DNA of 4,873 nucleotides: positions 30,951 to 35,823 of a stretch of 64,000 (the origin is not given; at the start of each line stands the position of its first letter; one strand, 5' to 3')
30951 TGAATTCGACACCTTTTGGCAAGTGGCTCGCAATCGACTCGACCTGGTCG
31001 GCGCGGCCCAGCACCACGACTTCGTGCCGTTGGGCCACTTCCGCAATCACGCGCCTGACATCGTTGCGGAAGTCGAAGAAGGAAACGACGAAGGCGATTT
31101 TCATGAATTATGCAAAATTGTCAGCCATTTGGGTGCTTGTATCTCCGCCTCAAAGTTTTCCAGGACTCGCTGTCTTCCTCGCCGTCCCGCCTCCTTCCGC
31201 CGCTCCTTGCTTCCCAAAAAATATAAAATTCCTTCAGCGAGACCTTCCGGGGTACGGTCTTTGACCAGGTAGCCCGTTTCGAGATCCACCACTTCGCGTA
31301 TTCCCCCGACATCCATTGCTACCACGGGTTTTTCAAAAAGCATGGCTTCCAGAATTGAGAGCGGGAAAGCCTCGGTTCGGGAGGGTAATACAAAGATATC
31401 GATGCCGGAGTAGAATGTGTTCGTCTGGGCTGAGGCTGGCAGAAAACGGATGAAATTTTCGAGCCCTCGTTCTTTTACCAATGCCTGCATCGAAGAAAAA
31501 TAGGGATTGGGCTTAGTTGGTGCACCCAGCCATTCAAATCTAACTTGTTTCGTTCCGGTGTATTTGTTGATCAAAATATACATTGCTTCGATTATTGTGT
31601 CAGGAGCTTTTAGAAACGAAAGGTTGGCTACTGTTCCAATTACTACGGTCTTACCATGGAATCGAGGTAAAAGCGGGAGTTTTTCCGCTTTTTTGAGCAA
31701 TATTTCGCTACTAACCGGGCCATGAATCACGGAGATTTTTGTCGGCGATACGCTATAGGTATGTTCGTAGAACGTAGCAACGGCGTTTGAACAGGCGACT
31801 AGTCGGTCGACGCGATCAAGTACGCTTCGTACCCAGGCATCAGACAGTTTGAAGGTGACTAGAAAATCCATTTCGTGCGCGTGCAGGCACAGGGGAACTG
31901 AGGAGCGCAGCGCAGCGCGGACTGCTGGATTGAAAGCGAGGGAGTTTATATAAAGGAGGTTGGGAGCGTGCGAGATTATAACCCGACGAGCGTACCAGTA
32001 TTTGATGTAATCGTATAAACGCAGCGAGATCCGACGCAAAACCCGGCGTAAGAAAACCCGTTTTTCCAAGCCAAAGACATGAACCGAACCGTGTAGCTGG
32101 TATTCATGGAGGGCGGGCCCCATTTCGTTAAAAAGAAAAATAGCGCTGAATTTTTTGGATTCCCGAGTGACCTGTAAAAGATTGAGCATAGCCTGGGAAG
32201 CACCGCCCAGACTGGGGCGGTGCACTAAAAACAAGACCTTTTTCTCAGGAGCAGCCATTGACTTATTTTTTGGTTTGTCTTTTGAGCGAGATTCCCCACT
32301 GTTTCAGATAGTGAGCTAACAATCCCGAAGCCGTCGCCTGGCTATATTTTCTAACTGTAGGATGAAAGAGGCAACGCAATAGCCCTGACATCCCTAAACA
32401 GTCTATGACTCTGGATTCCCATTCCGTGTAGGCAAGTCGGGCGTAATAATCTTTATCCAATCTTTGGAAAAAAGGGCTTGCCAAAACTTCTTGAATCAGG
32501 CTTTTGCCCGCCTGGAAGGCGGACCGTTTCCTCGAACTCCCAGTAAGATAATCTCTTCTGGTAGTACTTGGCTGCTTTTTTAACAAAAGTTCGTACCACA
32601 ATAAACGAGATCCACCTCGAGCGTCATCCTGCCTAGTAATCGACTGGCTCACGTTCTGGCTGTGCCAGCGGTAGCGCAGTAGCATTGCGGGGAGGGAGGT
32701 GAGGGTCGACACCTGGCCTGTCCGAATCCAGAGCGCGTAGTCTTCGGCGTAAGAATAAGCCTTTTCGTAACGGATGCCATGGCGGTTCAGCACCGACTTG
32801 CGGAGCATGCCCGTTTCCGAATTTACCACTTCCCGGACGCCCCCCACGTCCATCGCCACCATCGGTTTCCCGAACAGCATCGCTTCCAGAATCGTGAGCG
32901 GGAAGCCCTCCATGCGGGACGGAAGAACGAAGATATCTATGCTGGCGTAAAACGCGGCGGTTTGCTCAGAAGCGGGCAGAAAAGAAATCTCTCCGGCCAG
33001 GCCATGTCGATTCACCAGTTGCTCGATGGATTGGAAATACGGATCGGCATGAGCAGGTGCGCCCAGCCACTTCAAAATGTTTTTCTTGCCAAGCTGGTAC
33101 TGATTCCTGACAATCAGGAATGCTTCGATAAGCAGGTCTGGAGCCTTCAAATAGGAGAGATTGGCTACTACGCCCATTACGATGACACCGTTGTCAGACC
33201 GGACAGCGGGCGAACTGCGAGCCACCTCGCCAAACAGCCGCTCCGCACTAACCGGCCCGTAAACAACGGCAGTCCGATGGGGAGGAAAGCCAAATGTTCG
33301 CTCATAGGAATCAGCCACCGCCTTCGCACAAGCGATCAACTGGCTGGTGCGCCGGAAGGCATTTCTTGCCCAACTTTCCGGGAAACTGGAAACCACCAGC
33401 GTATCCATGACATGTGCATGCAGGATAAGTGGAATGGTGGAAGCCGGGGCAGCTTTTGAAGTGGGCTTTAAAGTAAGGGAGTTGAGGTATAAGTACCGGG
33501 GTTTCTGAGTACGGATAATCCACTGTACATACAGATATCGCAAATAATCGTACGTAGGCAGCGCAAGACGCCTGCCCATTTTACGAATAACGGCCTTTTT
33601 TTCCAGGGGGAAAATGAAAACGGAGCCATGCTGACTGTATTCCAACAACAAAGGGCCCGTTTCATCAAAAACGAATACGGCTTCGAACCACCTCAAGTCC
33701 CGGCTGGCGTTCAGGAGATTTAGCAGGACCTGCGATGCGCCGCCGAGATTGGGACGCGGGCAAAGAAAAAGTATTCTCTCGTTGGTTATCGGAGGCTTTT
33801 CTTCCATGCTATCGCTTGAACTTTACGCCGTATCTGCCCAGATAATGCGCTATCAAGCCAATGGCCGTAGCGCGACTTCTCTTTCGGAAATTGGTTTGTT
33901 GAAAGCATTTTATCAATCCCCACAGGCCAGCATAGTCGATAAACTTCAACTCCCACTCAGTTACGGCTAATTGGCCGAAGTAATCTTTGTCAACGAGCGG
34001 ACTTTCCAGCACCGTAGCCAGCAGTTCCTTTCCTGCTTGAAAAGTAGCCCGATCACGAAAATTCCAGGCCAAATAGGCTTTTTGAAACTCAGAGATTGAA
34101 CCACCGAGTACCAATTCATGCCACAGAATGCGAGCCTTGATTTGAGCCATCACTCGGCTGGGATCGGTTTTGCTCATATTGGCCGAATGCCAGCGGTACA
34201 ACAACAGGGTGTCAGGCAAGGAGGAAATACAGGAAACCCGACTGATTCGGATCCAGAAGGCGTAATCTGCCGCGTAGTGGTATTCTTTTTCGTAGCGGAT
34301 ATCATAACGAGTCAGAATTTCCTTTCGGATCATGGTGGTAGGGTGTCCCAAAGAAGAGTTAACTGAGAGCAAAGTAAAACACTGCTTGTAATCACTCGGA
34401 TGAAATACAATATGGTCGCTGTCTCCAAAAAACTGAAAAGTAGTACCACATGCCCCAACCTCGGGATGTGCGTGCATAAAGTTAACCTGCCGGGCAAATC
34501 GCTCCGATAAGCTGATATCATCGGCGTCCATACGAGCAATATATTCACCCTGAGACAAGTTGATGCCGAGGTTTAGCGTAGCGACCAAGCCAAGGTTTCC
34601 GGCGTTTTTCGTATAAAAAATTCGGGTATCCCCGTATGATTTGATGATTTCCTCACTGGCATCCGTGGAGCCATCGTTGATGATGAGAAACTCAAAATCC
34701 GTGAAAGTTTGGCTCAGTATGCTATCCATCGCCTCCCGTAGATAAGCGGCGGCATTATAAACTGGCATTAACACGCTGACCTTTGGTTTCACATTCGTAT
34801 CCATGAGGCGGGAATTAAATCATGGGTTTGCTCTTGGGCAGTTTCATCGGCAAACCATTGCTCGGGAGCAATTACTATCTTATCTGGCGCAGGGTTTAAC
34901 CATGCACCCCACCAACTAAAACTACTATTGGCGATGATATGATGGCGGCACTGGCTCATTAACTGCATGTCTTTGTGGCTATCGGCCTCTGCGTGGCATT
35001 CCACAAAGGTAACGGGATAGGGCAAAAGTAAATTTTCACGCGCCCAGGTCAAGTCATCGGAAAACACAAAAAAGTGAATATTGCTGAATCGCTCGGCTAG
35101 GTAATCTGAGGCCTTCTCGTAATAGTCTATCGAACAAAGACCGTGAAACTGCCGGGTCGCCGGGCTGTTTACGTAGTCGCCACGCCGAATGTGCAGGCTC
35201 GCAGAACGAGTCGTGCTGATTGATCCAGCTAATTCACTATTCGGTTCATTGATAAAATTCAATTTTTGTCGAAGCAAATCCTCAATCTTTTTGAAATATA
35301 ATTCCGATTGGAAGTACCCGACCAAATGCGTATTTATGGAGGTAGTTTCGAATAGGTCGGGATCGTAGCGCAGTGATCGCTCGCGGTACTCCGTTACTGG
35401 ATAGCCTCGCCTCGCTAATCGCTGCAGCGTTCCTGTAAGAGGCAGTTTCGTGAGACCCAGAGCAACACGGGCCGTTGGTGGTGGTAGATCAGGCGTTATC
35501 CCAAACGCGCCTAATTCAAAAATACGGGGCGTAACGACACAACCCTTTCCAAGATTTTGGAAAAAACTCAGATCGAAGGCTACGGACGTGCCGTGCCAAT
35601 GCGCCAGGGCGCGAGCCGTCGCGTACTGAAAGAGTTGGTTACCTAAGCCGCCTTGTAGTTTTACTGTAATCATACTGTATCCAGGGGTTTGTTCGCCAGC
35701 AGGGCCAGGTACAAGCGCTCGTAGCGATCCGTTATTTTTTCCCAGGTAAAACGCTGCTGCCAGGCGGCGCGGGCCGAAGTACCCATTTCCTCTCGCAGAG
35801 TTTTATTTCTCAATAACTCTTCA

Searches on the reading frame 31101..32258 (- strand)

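Call 32: search_protein_families(library=pfam, proteins=[window:31101-32258:-])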
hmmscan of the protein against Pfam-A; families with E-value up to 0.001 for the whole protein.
window:31101-32258:- (385 aa): 6 families
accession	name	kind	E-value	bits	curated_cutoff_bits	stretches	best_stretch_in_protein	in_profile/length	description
PF00534.26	Glycos_transf_1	-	6.6e-27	94.6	26.4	1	202-364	13-172/172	Glycosyl transferases group 1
PF13692.12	Glyco_trans_1_4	-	2.9e-25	89.6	27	1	206-348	3-140/142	Glycosyl transferases group 1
PF13439.12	Glyco_transf_4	-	3.9e-13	50.2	28.5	1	69-183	43-167/170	Glycosyltransferase Family 4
PF13579.12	Glyco_trans_4_4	-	2.5e-09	38.1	29.7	1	70-179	42-156/158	Glycosyl transferase 4-like domain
PF13524.12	Glyco_trans_1_2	-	3.7e-05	24.2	25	1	276-372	38-136/144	Glycosyl transferase-like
PF20706.3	GT4-conflict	-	0.00066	19.2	26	1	215-327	210-323/385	Family 4 Glycosyltransferase in conflict systems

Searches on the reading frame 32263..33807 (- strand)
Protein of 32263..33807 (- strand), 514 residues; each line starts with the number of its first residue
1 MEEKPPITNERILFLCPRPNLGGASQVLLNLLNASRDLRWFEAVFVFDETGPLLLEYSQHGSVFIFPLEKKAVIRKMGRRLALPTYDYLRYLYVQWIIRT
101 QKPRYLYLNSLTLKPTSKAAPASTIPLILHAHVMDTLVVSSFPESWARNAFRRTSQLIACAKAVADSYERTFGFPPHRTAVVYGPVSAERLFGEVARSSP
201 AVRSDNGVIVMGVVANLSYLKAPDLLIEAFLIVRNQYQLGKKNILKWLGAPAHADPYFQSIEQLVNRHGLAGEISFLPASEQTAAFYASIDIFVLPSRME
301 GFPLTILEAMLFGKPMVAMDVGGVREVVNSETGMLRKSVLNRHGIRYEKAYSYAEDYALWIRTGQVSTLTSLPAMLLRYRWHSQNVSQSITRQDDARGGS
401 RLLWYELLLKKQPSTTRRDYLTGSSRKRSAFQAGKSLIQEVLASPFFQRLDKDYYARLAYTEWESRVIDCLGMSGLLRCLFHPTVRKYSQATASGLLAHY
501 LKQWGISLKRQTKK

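Call 32: search_protein_families(library=pfam, proteins=[window:32263-33807:-])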
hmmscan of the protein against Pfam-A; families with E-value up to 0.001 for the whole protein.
window:32263-33807:- (514 aa): 4 families
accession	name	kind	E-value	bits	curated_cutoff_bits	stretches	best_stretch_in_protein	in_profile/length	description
PF13692.12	Glyco_trans_1_4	-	4.4e-22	79.3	27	1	210-335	3-123/142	Glycosyl transferases group 1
PF00534.26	Glycos_transf_1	-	1.5e-21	77.1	26.4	1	204-333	11-137/172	Glycosyl transferases group 1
PF13439.12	Glyco_transf_4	-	3e-09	37.6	28.5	1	22-190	2-170/170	Glycosyltransferase Family 4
PF20706.3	GT4-conflict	-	2.3e-06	27.3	26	1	197-341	189-335/385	Family 4 Glycosyltransferase in conflict systems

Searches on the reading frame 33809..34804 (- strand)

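Call 32: search_protein_families(library=pfam, proteins=[window:33809-34804:-])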
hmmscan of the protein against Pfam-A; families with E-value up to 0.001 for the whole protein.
window:33809-34804:- (331 aa): 4 families
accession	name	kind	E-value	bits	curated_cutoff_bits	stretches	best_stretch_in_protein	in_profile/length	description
PF00535.33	Glycos_transf_2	-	1.2e-33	116.9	23.3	1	10-137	1-130/168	Glycosyl transferase family 2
PF10111.15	Glyco_tranf_2_2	-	1.6e-10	41.4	27.3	1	10-110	1-106/276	Glycosyltransferase like family 2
PF13641.12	Glyco_tranf_2_3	-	1.3e-08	35.6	27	1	7-168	1-175/230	Glycosyltransferase like family 2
PF13704.12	Glyco_tranf_2_4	-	0.00037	21.4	27.5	1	17-100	2-86/98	Glycosyl transferase family 2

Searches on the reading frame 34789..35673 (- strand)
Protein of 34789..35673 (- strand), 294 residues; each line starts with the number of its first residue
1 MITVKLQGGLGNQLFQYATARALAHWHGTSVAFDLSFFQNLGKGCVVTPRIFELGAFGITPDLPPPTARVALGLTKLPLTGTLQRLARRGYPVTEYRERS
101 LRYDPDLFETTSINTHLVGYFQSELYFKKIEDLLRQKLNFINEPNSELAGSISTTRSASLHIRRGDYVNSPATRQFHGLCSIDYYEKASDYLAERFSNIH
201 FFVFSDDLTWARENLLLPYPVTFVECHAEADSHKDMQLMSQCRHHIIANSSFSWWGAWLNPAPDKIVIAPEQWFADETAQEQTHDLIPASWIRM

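Call 32: search_protein_families(library=pfam, proteins=[window:34789-35673:-])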
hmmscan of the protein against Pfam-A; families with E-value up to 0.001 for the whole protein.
window:34789-35673:- (294 aa): 1 family
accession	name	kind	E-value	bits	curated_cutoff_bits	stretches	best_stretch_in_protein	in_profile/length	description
PF01531.22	Glyco_transf_11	-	6.4e-38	131.1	23.9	1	110-283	119-288/298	Glycosyl transferase family 11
